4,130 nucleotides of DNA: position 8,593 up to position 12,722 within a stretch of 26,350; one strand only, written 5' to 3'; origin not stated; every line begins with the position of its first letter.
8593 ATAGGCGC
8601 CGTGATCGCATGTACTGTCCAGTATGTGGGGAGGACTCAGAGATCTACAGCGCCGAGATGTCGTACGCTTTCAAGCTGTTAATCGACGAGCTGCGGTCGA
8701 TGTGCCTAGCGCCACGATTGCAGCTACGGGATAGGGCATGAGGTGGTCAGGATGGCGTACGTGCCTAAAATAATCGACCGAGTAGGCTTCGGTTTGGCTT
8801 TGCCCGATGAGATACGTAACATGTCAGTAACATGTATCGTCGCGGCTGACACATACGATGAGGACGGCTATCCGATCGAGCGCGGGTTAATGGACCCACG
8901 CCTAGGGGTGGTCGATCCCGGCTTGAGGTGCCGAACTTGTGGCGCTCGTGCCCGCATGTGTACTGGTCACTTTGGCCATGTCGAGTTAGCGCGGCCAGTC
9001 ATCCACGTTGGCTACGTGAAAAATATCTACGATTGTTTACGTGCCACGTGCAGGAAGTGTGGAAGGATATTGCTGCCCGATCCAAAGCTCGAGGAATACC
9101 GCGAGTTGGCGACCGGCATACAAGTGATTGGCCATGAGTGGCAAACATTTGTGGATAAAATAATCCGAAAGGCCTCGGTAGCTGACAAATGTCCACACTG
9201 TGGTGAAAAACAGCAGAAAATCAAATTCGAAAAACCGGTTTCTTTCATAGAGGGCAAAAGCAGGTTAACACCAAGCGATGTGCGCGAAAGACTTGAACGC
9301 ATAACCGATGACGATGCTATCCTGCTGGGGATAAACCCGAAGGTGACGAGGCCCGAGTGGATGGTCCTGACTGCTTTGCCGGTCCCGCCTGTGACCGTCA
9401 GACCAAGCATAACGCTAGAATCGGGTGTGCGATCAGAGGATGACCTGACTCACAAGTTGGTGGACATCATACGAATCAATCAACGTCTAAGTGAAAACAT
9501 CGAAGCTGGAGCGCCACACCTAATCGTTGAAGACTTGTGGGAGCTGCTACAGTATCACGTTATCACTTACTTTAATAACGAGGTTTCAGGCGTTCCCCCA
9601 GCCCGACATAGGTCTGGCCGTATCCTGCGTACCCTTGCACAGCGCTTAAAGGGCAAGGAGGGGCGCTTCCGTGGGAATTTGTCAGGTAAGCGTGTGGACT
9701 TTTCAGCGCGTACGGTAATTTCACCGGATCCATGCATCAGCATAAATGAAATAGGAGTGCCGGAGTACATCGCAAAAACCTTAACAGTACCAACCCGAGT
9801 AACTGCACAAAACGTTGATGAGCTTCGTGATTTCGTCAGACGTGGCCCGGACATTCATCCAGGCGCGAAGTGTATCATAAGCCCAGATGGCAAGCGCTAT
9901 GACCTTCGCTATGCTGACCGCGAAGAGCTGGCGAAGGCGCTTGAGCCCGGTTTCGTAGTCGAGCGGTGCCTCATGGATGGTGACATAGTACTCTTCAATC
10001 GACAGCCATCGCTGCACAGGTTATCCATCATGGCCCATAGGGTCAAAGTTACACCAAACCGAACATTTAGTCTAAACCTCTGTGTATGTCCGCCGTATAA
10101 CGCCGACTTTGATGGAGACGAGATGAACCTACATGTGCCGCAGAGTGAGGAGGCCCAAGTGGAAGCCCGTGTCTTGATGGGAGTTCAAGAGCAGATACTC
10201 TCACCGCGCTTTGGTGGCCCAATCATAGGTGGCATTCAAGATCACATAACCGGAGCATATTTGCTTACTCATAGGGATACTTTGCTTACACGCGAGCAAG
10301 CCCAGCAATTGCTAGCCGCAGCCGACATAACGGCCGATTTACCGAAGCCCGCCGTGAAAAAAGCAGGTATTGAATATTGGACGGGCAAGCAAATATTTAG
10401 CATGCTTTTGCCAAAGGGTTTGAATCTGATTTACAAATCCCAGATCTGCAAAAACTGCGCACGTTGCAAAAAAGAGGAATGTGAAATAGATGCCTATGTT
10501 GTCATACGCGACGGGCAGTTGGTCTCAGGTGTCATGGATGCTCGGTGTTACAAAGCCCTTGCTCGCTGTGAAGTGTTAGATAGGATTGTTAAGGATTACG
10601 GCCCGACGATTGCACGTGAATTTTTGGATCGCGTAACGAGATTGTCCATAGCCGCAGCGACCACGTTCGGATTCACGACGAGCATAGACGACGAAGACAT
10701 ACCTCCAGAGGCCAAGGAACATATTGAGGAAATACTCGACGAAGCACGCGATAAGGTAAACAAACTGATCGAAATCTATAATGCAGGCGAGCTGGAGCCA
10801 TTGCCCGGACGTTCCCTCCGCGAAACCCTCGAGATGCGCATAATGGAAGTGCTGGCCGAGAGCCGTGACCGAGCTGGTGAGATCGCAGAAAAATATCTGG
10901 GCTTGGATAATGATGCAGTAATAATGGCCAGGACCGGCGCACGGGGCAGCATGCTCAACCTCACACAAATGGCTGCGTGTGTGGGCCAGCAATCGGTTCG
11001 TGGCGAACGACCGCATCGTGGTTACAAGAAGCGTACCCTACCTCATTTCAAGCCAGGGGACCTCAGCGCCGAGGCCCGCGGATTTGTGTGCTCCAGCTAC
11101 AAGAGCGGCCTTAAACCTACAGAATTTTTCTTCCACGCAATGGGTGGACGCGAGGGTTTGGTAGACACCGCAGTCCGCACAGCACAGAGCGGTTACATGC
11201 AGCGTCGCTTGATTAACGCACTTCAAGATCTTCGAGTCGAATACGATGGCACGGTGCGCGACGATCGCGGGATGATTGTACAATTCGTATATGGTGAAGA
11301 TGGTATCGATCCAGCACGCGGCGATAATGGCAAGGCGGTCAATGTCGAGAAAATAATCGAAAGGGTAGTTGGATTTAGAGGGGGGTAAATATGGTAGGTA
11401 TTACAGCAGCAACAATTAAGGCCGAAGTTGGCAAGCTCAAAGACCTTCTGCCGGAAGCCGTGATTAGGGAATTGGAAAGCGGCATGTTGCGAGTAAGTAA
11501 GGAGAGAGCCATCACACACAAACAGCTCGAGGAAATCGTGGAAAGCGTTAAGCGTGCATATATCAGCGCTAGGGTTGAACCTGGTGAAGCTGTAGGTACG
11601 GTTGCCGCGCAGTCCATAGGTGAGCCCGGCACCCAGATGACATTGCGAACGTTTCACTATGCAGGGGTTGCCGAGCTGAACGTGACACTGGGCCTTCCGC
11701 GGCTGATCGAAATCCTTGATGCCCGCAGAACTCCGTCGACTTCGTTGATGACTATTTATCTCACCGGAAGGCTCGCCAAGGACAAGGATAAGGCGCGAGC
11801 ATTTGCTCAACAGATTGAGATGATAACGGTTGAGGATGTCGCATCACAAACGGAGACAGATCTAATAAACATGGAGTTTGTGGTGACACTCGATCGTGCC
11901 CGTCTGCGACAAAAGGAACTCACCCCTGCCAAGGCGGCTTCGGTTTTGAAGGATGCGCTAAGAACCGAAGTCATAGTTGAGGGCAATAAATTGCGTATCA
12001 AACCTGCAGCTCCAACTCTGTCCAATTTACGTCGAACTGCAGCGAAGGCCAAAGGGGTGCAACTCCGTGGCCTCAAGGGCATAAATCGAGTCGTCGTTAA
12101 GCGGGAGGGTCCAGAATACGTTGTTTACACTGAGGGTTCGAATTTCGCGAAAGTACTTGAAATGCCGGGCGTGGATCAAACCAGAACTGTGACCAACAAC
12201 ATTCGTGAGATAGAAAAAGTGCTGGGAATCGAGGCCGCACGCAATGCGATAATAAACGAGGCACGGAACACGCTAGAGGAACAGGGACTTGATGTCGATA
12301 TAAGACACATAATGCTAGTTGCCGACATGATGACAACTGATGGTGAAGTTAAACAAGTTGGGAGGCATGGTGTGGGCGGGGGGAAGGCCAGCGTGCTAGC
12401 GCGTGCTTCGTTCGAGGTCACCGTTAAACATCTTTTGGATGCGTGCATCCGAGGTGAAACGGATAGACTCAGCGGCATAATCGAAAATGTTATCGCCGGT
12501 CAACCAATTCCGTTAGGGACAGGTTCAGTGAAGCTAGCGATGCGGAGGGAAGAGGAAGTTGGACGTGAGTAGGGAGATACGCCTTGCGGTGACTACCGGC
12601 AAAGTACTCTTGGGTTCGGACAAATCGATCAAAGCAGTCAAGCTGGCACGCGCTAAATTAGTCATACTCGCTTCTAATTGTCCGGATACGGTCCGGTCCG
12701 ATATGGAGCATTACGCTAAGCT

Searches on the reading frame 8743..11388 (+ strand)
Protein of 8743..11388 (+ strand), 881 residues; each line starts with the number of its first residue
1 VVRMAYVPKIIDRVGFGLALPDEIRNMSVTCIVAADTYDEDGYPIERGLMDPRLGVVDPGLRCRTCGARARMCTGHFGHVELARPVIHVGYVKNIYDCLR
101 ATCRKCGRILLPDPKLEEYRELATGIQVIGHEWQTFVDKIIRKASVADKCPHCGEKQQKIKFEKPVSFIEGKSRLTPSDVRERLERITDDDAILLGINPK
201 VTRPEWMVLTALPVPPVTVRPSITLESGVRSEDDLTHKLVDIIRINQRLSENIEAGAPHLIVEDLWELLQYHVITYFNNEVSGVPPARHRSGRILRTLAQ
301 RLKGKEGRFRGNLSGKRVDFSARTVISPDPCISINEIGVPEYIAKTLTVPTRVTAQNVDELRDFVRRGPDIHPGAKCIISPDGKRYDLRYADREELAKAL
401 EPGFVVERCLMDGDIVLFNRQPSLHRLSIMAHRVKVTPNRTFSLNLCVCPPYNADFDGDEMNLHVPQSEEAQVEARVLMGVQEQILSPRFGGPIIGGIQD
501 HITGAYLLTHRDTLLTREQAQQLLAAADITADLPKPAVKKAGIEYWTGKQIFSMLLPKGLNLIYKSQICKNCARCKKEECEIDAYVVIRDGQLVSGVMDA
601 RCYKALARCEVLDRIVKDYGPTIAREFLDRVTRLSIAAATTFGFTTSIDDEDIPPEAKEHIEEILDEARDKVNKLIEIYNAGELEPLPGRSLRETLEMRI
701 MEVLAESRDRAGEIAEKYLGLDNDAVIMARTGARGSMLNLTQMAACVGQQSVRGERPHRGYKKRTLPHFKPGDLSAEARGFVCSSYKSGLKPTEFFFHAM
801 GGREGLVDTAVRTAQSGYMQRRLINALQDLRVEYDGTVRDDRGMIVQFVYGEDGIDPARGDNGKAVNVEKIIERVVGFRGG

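Call 53: search_protein_families(library=pfam, proteins=[window:8743-11388:+])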
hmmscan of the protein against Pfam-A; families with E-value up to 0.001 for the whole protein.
window:8743-11388:+ (881 aa): 5 families
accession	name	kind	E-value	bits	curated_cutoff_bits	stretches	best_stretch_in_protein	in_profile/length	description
PF04997.17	RNA_pol_Rpb1_1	-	3e-92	309.7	39.7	1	9-313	2-312/312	RNA polymerase Rpb1, domain 1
PF00623.25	RNA_pol_Rpb1_2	-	1.7e-69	233.8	25.3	1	315-481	1-166/166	RNA polymerase Rpb1, domain 2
PF04983.23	RNA_pol_Rpb1_3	-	1.2e-46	159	28.9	1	484-650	1-161/162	RNA polymerase Rpb1, domain 3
PF05000.22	RNA_pol_Rpb1_4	-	2.7e-33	114.5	24.8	1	679-782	4-107/107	RNA polymerase Rpb1, domain 4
PF04998.22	RNA_pol_Rpb1_5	-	6.5e-29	101.6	28.5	1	789-854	1-66/267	RNA polymerase Rpb1, domain 5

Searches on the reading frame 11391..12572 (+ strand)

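Call 53: search_protein_families(library=pfam, proteins=[window:11391-12572:+])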
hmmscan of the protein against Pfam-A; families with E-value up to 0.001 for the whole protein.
window:11391-12572:+ (393 aa): 1 family
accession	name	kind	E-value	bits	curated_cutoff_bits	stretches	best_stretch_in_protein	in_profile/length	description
PF04998.22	RNA_pol_Rpb1_5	-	1.6e-55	188.9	28.5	1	36-329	53-260/267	RNA polymerase Rpb1, domain 5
